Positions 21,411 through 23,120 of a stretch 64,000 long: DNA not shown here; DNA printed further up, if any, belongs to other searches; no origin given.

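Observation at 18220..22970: Uncharacterised minus-strand cluster: methyltransferase-like protein, MetF-like MTHFR, ACMSD-family amidohydrolase, DadA-like FAD oxidase (plus convergent SDR)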

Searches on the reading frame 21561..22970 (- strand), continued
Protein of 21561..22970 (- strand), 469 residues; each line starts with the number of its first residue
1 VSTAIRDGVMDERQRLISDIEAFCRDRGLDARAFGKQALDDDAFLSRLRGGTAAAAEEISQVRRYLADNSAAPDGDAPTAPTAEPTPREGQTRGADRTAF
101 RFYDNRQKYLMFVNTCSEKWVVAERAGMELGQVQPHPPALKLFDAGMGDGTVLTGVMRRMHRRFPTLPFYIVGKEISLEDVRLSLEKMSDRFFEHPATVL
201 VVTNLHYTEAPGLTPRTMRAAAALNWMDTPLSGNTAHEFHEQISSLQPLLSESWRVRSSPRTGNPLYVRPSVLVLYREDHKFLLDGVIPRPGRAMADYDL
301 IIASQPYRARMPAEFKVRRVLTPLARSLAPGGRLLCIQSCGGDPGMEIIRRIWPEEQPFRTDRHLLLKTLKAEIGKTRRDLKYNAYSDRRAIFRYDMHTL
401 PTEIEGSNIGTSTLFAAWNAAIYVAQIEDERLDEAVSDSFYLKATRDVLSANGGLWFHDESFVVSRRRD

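Call 38: find_encoding_contigs(protein=P0014, flank=8000, max_places=1)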
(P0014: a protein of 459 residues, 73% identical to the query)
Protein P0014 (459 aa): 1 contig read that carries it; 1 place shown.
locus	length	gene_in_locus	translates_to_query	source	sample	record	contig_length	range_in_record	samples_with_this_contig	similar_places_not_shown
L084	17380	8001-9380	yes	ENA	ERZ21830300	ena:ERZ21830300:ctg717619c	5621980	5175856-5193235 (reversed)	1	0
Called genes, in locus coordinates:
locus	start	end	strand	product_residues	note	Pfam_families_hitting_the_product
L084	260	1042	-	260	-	PF01557:FAA_hydrolase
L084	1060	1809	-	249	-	PF00117:GATase, PF07722:Peptidase_C26 (weak)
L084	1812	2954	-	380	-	PF01717:Meth_synt_2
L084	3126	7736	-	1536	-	PF00530:SRCR, PF17892:Cadherin_5 (weak), PF17963:Big_9, PF03160:Calx-beta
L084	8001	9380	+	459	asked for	-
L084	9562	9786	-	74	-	PF01197:Ribosomal_L31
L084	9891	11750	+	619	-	PF00664:ABC_membrane, PF00005:ABC_tran, PF02463:SMC_N (weak)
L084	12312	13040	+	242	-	-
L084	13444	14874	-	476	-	PF24161:CCDC39 (faint), PF00691:OmpA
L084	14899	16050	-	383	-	-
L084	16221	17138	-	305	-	PF02899:Phage_int_SAM_1, PF00589:Phage_integrase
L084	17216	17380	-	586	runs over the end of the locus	-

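Call 39: find_encoding_contigs(protein=P0003, flank=8000, max_places=1)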
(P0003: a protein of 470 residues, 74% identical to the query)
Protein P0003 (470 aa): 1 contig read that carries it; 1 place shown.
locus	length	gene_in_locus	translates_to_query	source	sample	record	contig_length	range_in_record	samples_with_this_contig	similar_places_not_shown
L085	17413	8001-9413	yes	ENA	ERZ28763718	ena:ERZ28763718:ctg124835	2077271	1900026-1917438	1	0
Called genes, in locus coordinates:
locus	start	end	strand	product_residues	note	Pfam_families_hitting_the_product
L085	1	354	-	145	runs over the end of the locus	PF15919:HicB_lk_antitox (weak), PF15970:HicB-like_2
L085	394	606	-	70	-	-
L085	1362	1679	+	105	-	PF01381:HTH_3 (faint), PF13560:HTH_31 (weak)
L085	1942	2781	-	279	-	PF24739:DUF7690, PF24736:DUF7687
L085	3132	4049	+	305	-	PF02086:MethyltransfD12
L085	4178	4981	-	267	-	PF00596:Aldolase_II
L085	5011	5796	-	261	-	PF01557:FAA_hydrolase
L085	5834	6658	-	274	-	PF00117:GATase, PF07722:Peptidase_C26 (weak)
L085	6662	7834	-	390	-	-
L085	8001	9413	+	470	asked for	-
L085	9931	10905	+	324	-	PF00126:HTH_1, PF03466:LysR_substrate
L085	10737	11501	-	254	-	-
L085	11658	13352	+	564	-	PF00092:VWA (faint)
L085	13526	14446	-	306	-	PF00126:HTH_1, PF03466:LysR_substrate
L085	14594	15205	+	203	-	PF07811:TadE (weak)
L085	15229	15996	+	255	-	-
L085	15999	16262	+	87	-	-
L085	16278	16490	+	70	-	-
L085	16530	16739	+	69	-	-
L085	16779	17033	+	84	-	-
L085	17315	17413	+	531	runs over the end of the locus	-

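Call 50: search_protein_families(library=ncbifam, proteins=[L075:10342-11481:+, L003:10446-11594:+, L003:11614-12777:+, L003:12799-13914:+, L084:1812-2954:-, L085:6662-7834:-, L032:9476-10426:+, L077:4240-5079:+, L065:2035-2679:+, L065:2892-3389:-], max_evalue=0.00001)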
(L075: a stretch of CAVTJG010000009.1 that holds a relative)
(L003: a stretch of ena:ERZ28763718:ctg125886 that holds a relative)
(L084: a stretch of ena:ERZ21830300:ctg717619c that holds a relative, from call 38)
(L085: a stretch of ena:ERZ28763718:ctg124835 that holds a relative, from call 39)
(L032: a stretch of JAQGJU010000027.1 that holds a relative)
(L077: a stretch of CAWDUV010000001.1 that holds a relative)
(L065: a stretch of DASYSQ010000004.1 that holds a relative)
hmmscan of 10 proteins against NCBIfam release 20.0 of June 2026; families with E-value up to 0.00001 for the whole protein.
L075:10342-11481:+ (379 aa): 7 families
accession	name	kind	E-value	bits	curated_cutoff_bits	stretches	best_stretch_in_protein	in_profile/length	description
NF005085.0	PRK06520.1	subfamily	2.8e-142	474.2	313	1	12-378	3-368/368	5-methyltetrahydropteroyltriglutamate--homocysteine S-methyltransferase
NF004875.0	PRK06233.1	equivalog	1.2e-104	350.1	576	1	10-378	3-372/373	vitamin B12 independent methionine synthase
NF003317.0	PRK04326.1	equivalog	1.2e-32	113.4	406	1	11-376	3-321/340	methionine synthase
TIGR01371.1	met_syn_B12ind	equivalog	3.7e-18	66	929.95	1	13-349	422-729/754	5-methyltetrahydropteroyltriglutamate--homocysteine S-methyltransferase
NF003556.0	PRK05222.1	equivalog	7.1e-17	61.6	541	1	12-349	415-722/750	5-methyltetrahydropteroyltriglutamate--homocysteine S-methyltransferase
NF006589.0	PRK09121.1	equivalog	2.2e-16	59.9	392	1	21-205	9-182/342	methionine synthase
NF002119.0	PRK00957.1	equivalog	8.4e-12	44.9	258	0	303-357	236-290/306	methionine synthase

L003:10446-11594:+ (382 aa): 7 families
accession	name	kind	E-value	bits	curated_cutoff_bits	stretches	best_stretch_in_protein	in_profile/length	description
NF005085.0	PRK06520.1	subfamily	6.7e-110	367.7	313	1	3-379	3-368/368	5-methyltetrahydropteroyltriglutamate--homocysteine S-methyltransferase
NF004875.0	PRK06233.1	equivalog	8.3e-80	268.4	576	1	4-379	6-372/373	vitamin B12 independent methionine synthase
NF003317.0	PRK04326.1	equivalog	1.1e-20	74.1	406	1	35-355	31-305/340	methionine synthase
NF002119.0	PRK00957.1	equivalog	1.2e-08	34.4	258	0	277-378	209-304/306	methionine synthase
NF003556.0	PRK05222.1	equivalog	6.6e-08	31.9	541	1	35-352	436-724/750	5-methyltetrahydropteroyltriglutamate--homocysteine S-methyltransferase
NF006589.0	PRK09121.1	equivalog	1.9e-06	27.2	392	0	48-204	34-180/342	methionine synthase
TIGR01371.1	met_syn_B12ind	equivalog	5.2e-06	25.8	929.95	0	44-350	451-729/754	5-methyltetrahydropteroyltriglutamate--homocysteine S-methyltransferase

L003:11614-12777:+ (387 aa): 4 families
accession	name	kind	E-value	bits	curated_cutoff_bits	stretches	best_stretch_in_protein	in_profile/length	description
NF004875.0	PRK06233.1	equivalog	1.3e-18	67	576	1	10-377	12-366/373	vitamin B12 independent methionine synthase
NF003317.0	PRK04326.1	equivalog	3.8e-16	59.2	406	2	5-86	6-85/340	methionine synthase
NF005085.0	PRK06520.1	subfamily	2.3e-15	56.6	313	1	234-377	219-362/368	5-methyltetrahydropteroyltriglutamate--homocysteine S-methyltransferase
NF006589.0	PRK09121.1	equivalog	6.1e-14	51.8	392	1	303-386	263-340/342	methionine synthase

L003:12799-13914:+ (371 aa): 7 families
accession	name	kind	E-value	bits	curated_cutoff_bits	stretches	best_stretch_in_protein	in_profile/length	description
NF005085.0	PRK06520.1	subfamily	6.7e-123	410.4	313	1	3-370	2-368/368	5-methyltetrahydropteroyltriglutamate--homocysteine S-methyltransferase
NF004875.0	PRK06233.1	equivalog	2.4e-82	276.7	576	1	2-370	3-372/373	vitamin B12 independent methionine synthase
NF003317.0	PRK04326.1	equivalog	1.9e-27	96.3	406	1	5-342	5-301/340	methionine synthase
NF006589.0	PRK09121.1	equivalog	8.4e-19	67.8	392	1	12-342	8-315/342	methionine synthase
NF003556.0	PRK05222.1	equivalog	3.9e-10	39.3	541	1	7-197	418-597/750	5-methyltetrahydropteroyltriglutamate--homocysteine S-methyltransferase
TIGR01371.1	met_syn_B12ind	equivalog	4e-09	36.1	929.95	1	8-197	425-603/754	5-methyltetrahydropteroyltriglutamate--homocysteine S-methyltransferase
NF002119.0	PRK00957.1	equivalog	8.1e-09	35.1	258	0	295-344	236-285/306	methionine synthase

L084:1812-2954:- (380 aa): 7 families
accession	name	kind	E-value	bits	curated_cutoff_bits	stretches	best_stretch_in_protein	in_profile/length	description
NF003317.0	PRK04326.1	equivalog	2.2e-29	102.7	406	2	167-374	146-321/340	methionine synthase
NF006589.0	PRK09121.1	equivalog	6.7e-15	55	392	1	167-379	143-340/342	methionine synthase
NF005085.0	PRK06520.1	subfamily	4.4e-13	49.1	313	1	10-370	10-362/368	5-methyltetrahydropteroyltriglutamate--homocysteine S-methyltransferase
NF004875.0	PRK06233.1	equivalog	1.6e-12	47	576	1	10-366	12-362/373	vitamin B12 independent methionine synthase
NF002119.0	PRK00957.1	equivalog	1.3e-11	44.2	258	0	169-349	129-284/306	methionine synthase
NF003556.0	PRK05222.1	equivalog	1.3e-09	37.6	541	1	8-85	420-496/750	5-methyltetrahydropteroyltriglutamate--homocysteine S-methyltransferase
TIGR01371.1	met_syn_B12ind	equivalog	7.6e-09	35.1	929.95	1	9-85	427-502/754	5-methyltetrahydropteroyltriglutamate--homocysteine S-methyltransferase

L085:6662-7834:- (390 aa): 7 families
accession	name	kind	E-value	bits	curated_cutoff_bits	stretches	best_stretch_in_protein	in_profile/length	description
NF003317.0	PRK04326.1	equivalog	6.5e-26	91.3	406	2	6-92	7-92/340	methionine synthase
NF006589.0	PRK09121.1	equivalog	4.3e-15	55.6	392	1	177-389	143-340/342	methionine synthase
NF002119.0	PRK00957.1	equivalog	6.6e-12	45.2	258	0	9-68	3-58/306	methionine synthase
NF005085.0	PRK06520.1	subfamily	4.8e-10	39.1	313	1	10-380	10-362/368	5-methyltetrahydropteroyltriglutamate--homocysteine S-methyltransferase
NF004875.0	PRK06233.1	equivalog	4.2e-09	35.7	576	0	179-369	159-355/373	vitamin B12 independent methionine synthase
NF003556.0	PRK05222.1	equivalog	1.2e-07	31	541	0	7-85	419-496/750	5-methyltetrahydropteroyltriglutamate--homocysteine S-methyltransferase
TIGR01371.1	met_syn_B12ind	equivalog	5.1e-06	25.8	929.95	0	9-85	427-502/754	5-methyltetrahydropteroyltriglutamate--homocysteine S-methyltransferase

L032:9476-10426:+ (316 aa): 3 families
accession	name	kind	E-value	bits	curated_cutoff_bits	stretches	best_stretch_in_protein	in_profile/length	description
TIGR00676.1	fadh2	equivalog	3.4e-13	49.6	293.7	1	76-236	52-214/275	methylenetetrahydrofolate reductase [NAD(P)H]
TIGR00677.1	fadh2_euk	equivalog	1.3e-09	37.8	310.05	1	76-238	54-217/281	methylenetetrahydrofolate reductase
NF004691.0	PRK06032.1-2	equivalog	1.1e-07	31.8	179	1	66-151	111-195/205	flagellar assembly protein H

L077:4240-5079:+ (279 aa): 1 family
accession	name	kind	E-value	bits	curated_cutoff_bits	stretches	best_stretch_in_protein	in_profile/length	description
TIGR02428.1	pcaJ_scoB_fam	subfamily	8.1e-09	35.2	243.55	1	29-169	3-143/207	3-oxoacid CoA-transferase subunit B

L065:2035-2679:+ (214 aa): 0 families

L065:2892-3389:- (165 aa): 3 families
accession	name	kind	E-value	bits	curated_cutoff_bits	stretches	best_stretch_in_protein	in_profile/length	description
NF002045.0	PRK00872.1-1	equivalog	3.9e-36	124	246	1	17-164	5-152/153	hypothetical protein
NF002047.0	PRK00872.1-4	equivalog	4.5e-35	121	286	1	20-164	35-180/181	hypothetical protein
NF002046.0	PRK00872.1-2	equivalog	1.6e-18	66.7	184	1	71-164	1-94/95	hypothetical protein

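Call 54: find_encoding_contigs(protein=P0135, flank=7000, max_places=2)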
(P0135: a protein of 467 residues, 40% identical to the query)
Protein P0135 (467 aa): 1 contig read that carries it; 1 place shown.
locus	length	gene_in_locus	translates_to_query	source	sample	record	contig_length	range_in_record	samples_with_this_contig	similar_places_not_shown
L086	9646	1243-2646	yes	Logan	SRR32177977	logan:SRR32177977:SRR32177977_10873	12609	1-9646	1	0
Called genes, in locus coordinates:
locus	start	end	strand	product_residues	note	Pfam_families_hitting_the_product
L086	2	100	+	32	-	?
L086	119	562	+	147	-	PF20432:Xre-like-HTH, PF09722:Xre_MbcA_ParS_C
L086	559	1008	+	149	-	PF08808:RES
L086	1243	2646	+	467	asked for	-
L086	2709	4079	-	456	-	PF07690:MFS_1, PF13347:MFS_2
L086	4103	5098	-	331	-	PF07366:SnoaL, PF12680:SnoaL_2 (weak), PF07366:SnoaL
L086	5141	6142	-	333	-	PF07366:SnoaL, PF12680:SnoaL_2 (faint), PF07366:SnoaL (weak)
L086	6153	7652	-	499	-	PF12697:Abhydrolase_6, PF12146:Hydrolase_4 (faint), PF00561:Abhydrolase_1 (weak), PF03328:HpcH_HpaI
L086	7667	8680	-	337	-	PF00190:Cupin_1 (faint), PF07883:Cupin_2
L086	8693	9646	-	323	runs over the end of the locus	PF07366:SnoaL (weak), PF12680:SnoaL_2 (faint), PF07366:SnoaL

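Call 55: find_encoding_contigs(protein=P0191, flank=7000, max_places=2)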
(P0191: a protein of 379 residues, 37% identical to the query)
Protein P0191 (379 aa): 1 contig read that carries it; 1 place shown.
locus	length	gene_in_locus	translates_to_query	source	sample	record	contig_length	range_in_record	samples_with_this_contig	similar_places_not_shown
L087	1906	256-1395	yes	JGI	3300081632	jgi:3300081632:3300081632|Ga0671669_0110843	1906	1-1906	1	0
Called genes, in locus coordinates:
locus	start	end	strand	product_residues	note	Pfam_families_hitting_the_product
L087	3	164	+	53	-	?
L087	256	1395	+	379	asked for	-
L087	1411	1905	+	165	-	?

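Call 56: find_encoding_contigs(protein=P0130, flank=7000, max_places=2)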
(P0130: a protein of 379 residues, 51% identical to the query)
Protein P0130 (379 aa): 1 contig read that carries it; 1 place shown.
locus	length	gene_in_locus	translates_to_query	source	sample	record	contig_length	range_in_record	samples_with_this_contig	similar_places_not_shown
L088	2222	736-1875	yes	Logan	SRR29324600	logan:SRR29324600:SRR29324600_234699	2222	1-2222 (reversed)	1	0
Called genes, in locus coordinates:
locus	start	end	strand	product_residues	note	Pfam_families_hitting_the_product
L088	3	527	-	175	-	?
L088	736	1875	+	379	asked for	-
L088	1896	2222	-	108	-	?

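Call 57: find_encoding_contigs(protein=P0143, flank=7000, max_places=2)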
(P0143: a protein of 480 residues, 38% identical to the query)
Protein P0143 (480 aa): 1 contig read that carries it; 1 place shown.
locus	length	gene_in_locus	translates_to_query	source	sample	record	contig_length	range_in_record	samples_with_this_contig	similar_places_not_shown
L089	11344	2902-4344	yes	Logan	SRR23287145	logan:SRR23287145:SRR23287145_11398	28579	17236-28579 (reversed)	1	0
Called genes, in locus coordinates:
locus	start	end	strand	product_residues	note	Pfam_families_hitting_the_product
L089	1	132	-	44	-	?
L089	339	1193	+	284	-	PF12833:HTH_18, PF00165:HTH_AraC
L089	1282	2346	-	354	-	PF00355:Rieske, PF19112:VanA_C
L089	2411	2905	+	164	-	PF14588:YjgF_endoribonc, PF01042:Ribonuc_L-PSP (weak)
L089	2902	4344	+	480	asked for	-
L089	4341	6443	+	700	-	PF02629:CoA_binding, PF13380:CoA_binding_2, PF13607:Succ_CoA_lig, PF13549:ATP-grasp_5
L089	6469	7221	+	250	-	PF00106:adh_short, PF08659:KR, PF13561:adh_short_C2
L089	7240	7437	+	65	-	PF01361:Tautomerase, PF14552:Tautomerase_2 (weak)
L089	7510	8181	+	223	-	PF00857:Isochorismatase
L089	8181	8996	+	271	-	PF00378:ECH_1, PF16113:ECH_2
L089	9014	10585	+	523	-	PF00890:FAD_binding_2 (faint), PF01266:DAO (weak), PF01593:Amino_oxidase, PF07992:Pyr_redox_2 (faint), PF13450:NAD_binding_8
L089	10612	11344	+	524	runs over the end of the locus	PF00890:FAD_binding_2 (faint), PF01266:DAO (weak), PF01593:Amino_oxidase, PF01946:Thi4 (weak), PF07992:Pyr_redox_2 (faint), PF12831:FAD_oxidored (weak), PF13450:NAD_binding_8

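Call 76: search_dna_similar(query=window:21564-22943:-, collection=plasmids, mode=protein, max_rows=30)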
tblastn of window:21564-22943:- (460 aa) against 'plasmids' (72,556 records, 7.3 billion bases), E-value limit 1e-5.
No match.
